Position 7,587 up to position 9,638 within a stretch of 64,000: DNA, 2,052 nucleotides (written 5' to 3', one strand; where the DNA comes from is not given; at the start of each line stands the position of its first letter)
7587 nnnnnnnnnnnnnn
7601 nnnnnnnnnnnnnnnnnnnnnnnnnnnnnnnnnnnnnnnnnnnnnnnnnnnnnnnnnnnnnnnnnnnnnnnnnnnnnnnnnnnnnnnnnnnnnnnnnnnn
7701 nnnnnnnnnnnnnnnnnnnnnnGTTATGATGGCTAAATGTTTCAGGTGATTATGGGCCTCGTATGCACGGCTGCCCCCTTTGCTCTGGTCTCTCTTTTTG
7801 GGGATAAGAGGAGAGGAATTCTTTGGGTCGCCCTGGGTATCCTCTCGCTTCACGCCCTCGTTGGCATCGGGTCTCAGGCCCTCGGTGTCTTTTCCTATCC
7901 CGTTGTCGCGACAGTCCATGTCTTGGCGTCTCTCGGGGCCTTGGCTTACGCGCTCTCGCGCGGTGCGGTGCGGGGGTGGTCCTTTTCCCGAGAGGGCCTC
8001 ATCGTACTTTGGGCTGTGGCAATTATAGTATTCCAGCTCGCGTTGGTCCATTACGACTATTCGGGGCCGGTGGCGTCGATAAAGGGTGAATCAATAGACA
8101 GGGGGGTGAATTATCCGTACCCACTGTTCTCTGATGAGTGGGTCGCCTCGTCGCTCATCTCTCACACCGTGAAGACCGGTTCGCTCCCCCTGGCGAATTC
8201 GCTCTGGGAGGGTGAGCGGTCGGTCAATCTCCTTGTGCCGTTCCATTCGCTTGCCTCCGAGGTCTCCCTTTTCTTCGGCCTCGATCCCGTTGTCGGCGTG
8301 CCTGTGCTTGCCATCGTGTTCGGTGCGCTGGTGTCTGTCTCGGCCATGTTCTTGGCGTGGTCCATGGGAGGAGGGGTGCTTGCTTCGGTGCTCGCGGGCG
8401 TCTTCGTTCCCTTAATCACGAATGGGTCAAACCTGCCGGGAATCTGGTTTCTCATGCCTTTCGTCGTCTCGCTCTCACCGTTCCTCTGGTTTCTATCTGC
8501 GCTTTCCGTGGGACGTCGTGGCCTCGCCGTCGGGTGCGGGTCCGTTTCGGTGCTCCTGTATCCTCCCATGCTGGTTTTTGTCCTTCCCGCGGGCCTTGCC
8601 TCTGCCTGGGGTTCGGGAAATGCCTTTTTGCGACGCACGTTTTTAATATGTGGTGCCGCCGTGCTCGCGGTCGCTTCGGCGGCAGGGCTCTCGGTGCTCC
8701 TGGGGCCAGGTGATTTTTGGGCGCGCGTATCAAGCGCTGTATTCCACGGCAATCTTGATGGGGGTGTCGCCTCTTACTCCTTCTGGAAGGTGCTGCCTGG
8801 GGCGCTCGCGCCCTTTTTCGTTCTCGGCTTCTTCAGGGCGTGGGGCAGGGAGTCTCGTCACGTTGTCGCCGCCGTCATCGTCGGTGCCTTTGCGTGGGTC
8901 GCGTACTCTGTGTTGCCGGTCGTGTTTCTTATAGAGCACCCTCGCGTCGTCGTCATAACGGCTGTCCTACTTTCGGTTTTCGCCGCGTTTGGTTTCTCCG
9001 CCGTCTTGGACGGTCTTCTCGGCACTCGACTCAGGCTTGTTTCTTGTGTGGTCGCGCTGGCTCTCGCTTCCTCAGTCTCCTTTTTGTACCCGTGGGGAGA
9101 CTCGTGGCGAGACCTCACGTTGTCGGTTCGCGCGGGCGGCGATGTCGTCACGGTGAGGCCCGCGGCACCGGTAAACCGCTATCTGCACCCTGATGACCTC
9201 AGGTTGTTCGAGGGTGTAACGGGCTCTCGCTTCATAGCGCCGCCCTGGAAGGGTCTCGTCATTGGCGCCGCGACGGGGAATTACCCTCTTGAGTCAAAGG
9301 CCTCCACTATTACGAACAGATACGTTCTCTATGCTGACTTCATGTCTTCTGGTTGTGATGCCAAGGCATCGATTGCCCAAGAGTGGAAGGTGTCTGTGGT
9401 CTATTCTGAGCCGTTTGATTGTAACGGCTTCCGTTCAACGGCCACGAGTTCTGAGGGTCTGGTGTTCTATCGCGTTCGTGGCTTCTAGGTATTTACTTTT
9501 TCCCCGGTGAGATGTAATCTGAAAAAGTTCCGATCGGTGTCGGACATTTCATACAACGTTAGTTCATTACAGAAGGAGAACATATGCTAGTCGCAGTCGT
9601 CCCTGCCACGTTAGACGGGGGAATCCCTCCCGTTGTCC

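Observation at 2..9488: Compact glycosylation locus (fcl – unknown – GT4 – GT2/polyprenol-P GT – GT-C) with Thr-rich linker proteins elsewhere as candidate substrates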

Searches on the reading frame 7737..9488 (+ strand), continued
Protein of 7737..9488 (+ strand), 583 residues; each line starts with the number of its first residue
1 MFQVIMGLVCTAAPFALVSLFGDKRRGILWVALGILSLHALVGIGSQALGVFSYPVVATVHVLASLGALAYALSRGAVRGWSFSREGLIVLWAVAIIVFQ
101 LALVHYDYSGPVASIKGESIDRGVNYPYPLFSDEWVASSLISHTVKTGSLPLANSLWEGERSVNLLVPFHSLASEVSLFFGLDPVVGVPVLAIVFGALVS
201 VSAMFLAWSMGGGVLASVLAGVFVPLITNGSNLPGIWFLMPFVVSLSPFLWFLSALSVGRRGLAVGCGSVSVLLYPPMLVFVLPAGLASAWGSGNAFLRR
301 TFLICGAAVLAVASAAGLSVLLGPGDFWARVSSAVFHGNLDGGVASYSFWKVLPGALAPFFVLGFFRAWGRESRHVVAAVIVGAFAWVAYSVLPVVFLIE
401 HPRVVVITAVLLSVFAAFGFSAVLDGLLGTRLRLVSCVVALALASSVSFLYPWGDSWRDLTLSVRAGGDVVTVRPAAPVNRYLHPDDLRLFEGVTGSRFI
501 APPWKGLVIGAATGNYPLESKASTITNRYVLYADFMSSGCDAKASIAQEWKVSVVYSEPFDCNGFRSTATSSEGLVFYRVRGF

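Call 91: search_protein_families(library=pfam, proteins=[L018:3154-4683:-, L007:6872-8785:-, L006:6392-7492:+, L018:10179-11081:+, L018:11084-11884:+, L018:6263-7330:-, L018:15116-16534:+, L025:5265-6914:+, L076:7216-8784:-, L012:4642-5607:-], max_evalue=0.001)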
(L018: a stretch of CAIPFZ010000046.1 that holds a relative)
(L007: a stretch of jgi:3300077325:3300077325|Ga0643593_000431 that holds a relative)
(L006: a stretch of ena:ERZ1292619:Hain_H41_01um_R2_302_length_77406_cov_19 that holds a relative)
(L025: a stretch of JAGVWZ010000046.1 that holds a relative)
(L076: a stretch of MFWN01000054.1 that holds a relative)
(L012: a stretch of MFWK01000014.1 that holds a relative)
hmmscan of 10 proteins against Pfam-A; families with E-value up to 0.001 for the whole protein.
L018:3154-4683:- (509 aa): 2 families
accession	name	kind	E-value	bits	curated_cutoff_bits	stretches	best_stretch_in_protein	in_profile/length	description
PF13440.11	Polysacc_synt_3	-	6.4e-10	39.2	23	1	41-333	9-281/293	Polysaccharide biosynthesis protein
PF01943.22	Polysacc_synt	-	5.1e-06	26.6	28.2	1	10-291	6-271/274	Polysaccharide biosynthesis protein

L007:6872-8785:- (637 aa): 0 families

L006:6392-7492:+ (366 aa): 1 family
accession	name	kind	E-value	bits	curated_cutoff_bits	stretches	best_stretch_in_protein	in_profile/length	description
PF01501.26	Glyco_transf_8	-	2.7e-20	73.5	24.3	1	36-250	33-251/253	Glycosyl transferase family 8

L018:10179-11081:+ (300 aa): 1 family
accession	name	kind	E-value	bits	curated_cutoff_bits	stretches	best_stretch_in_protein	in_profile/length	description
PF01531.22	Glyco_transf_11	-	9.3e-16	58.3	23.9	1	126-247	154-276/298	Glycosyl transferase family 11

L018:11084-11884:+ (266 aa): 1 family
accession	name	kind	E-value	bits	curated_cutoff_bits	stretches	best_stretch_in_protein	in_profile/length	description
PF11913.13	DUF3431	-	6.5e-19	69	25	2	64-132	2-69/219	Protein of unknown function (DUF3431)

L018:6263-7330:- (355 aa): 1 family
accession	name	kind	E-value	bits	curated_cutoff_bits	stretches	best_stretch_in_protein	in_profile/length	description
PF00294.29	PfkB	-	1.1e-30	107.5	25.8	1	54-330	22-297/302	pfkB family carbohydrate kinase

L018:15116-16534:+ (472 aa): 3 families
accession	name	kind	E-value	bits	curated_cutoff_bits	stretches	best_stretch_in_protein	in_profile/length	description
PF13406.11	SLT_2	-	2.3e-11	43.9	24.3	1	285-422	78-200/292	Transglycosylase SLT domain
PF08647.16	BRE1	-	3.6e-05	24.2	27.9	1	62-154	1-93/95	BRE1 E3 ubiquitin ligase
PF01464.25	SLT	-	4.6e-05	23.4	21.3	0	283-311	2-30/117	Transglycosylase SLT domain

L025:5265-6914:+ (549 aa): 0 families

L076:7216-8784:- (522 aa): 0 families

L012:4642-5607:- (321 aa): 1 family
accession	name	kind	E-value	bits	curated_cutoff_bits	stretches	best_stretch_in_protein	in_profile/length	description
PF04230.19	PS_pyruv_trans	-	2.2e-16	61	25.3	1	59-294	59-277/280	Polysaccharide pyruvyl transferase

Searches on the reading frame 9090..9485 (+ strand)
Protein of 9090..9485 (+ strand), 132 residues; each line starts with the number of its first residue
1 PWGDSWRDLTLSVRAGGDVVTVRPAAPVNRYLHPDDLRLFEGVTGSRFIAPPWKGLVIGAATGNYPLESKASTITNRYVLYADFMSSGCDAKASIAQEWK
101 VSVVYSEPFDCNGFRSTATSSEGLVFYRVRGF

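Call 75: search_solved_structures(query=A3, max_evalue=10, show_alignments=3)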
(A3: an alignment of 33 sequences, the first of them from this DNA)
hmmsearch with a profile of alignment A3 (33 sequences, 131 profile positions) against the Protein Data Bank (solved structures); distinct sequences matched with E-value up to 10: 0.
